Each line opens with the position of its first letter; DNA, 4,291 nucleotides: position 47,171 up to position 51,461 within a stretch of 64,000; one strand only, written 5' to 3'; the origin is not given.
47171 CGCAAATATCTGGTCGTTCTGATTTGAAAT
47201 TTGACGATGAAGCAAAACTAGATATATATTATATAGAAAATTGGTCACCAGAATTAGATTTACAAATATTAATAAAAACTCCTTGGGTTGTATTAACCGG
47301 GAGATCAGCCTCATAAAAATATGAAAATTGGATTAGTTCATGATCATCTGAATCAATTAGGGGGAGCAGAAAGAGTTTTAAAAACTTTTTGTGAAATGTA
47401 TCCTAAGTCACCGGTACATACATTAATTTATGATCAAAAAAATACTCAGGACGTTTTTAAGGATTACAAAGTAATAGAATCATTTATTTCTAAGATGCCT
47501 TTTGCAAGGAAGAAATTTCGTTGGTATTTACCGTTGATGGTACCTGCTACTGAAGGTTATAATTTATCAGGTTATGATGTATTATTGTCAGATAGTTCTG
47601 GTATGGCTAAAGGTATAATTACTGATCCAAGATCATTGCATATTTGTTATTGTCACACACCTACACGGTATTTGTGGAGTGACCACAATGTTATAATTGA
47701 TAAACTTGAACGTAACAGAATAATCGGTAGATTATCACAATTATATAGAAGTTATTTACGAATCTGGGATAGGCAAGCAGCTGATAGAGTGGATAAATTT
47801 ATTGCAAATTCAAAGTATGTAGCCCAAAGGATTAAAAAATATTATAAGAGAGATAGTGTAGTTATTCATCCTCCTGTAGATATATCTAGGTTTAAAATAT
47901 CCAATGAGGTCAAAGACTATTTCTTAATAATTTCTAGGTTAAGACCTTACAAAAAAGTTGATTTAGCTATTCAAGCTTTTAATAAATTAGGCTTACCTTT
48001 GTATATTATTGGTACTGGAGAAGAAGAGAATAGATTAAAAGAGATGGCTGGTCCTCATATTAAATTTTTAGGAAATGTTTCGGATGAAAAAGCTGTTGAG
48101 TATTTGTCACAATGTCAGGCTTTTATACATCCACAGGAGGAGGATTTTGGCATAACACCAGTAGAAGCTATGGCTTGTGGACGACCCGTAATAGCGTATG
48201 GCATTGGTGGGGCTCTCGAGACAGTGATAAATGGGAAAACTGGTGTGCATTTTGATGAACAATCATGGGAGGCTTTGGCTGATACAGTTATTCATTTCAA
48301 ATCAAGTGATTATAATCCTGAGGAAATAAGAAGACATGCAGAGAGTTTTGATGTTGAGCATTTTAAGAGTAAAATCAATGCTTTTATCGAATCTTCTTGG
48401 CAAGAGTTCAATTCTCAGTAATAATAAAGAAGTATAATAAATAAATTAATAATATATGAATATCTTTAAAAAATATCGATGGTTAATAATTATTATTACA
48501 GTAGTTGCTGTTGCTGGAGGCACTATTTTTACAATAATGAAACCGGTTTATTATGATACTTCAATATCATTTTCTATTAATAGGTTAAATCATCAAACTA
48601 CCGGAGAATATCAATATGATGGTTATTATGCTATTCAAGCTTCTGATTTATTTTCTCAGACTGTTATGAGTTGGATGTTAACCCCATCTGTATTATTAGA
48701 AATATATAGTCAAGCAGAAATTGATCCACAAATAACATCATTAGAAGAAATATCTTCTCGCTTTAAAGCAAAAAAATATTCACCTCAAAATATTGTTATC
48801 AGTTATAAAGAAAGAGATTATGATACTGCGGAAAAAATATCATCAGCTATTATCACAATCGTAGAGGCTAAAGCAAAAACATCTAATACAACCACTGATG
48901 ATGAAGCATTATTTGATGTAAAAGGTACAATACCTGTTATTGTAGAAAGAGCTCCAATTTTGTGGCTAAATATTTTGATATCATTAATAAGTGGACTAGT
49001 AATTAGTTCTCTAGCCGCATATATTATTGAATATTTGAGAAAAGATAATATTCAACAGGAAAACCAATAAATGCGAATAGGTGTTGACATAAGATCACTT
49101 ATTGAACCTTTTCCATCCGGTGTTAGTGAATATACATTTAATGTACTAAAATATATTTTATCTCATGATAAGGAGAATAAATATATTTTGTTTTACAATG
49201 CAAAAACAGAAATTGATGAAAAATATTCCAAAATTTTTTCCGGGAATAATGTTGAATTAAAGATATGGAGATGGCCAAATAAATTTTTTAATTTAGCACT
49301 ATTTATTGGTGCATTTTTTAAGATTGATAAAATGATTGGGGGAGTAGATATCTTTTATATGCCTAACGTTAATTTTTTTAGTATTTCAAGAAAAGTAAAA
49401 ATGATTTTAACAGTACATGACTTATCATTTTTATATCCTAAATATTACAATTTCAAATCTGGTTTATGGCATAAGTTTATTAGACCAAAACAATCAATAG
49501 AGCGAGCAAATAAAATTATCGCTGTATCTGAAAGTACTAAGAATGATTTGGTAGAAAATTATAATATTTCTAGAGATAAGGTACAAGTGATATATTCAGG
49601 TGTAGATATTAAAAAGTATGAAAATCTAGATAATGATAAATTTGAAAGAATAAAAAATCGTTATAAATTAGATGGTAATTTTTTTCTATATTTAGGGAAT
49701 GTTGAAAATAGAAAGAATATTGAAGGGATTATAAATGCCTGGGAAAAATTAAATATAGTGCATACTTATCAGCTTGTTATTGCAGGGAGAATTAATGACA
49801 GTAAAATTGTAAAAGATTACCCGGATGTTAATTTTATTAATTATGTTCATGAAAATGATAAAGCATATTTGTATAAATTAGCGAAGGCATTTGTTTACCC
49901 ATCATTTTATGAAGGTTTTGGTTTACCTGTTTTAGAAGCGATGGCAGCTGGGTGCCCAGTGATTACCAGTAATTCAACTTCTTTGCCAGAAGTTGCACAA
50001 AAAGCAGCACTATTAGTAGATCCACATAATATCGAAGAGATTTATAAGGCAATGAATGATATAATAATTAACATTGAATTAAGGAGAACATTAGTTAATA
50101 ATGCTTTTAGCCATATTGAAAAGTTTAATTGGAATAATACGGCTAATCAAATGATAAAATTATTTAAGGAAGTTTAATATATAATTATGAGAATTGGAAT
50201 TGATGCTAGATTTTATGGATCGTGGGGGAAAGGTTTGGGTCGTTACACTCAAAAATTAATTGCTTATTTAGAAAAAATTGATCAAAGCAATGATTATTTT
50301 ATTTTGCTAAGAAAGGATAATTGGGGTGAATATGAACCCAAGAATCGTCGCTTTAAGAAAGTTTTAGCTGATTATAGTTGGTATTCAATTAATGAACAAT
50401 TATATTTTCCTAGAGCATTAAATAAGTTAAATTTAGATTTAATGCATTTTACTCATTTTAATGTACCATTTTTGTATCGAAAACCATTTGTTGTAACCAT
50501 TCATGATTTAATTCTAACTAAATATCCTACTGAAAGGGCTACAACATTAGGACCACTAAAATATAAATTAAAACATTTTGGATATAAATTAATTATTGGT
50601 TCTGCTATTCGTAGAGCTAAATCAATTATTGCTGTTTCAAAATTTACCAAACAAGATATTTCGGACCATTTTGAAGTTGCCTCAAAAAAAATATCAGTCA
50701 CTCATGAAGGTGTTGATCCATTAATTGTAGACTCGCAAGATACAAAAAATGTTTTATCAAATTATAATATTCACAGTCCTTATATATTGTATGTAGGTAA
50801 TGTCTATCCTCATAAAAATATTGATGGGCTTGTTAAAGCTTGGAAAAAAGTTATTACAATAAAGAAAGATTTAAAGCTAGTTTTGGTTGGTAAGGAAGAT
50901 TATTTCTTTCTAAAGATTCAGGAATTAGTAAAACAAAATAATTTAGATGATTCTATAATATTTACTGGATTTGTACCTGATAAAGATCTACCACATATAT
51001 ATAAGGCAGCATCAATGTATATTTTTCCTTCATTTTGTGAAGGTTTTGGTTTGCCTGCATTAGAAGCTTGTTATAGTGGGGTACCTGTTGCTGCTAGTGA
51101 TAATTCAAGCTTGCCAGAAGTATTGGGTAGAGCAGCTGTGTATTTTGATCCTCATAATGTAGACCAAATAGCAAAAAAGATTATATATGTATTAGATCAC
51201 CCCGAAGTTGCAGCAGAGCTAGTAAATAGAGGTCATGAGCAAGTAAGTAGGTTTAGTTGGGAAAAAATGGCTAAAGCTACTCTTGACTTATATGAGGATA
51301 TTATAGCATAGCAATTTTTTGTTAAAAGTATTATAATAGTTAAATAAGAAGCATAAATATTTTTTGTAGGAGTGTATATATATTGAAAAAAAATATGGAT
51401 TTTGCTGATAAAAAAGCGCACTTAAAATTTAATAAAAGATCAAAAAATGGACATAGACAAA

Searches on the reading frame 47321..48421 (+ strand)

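Call 71: search_protein_families(library=pfam, proteins=[window:47321-48421:+], max_evalue=0.000001)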
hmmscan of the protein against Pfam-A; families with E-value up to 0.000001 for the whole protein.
window:47321-48421:+ (366 aa): 3 families
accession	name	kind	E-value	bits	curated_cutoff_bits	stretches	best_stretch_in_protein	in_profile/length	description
PF00534.26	Glycos_transf_1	-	8.9e-35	120.2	26.4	1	194-340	11-169/172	Glycosyl transferases group 1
PF13692.12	Glyco_trans_1_4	-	2.4e-25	89.9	27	1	200-325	3-138/142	Glycosyl transferases group 1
PF13439.12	Glyco_transf_4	-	2.9e-13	50.6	28.5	1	14-190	2-170/170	Glycosyltransferase Family 4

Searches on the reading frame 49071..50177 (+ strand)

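Call 72: search_protein_families(library=pfam, proteins=[window:49071-50177:+], max_evalue=0.000001)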
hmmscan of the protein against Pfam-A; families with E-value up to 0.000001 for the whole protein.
window:49071-50177:+ (368 aa): 3 families
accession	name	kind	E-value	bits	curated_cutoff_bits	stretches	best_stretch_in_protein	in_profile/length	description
PF00534.26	Glycos_transf_1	-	6.9e-33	114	26.4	1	191-346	4-170/172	Glycosyl transferases group 1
PF13692.12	Glyco_trans_1_4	-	4.7e-25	88.9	27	1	205-332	4-140/142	Glycosyl transferases group 1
PF13439.12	Glyco_transf_4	-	1.1e-15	58.5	28.5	1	61-181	41-169/170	Glycosyltransferase Family 4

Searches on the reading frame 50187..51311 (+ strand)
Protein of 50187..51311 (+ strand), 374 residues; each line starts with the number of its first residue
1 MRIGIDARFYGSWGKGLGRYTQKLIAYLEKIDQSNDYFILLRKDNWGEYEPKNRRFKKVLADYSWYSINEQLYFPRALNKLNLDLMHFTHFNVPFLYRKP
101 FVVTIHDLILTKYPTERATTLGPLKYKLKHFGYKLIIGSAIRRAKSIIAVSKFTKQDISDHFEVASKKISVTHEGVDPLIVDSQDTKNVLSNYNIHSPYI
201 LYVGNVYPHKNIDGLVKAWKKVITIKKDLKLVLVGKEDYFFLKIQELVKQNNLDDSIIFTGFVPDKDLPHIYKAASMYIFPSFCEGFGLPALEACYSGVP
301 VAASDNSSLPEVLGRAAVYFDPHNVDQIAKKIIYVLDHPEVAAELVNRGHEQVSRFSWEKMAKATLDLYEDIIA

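Call 72: search_protein_families(library=pfam, proteins=[window:50187-51311:+], max_evalue=0.000001)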
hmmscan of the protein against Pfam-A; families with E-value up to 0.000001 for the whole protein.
window:50187-51311:+ (374 aa): 5 families
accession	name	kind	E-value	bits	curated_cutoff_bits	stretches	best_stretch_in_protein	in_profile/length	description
PF00534.26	Glycos_transf_1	-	4.5e-36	124.4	26.4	1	197-350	15-170/172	Glycosyl transferases group 1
PF13692.12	Glyco_trans_1_4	-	6.9e-30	104.6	27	1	198-337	2-141/142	Glycosyl transferases group 1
PF13439.12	Glyco_transf_4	-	1.5e-14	54.8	28.5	1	16-178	3-168/170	Glycosyltransferase Family 4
PF20706.3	GT4-conflict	-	5.5e-13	49.1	26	1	141-363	144-383/385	Family 4 Glycosyltransferase in conflict systems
PF13524.12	Glyco_trans_1_2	-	1.5e-07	31.9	25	1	228-365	14-142/144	Glycosyl transferase-like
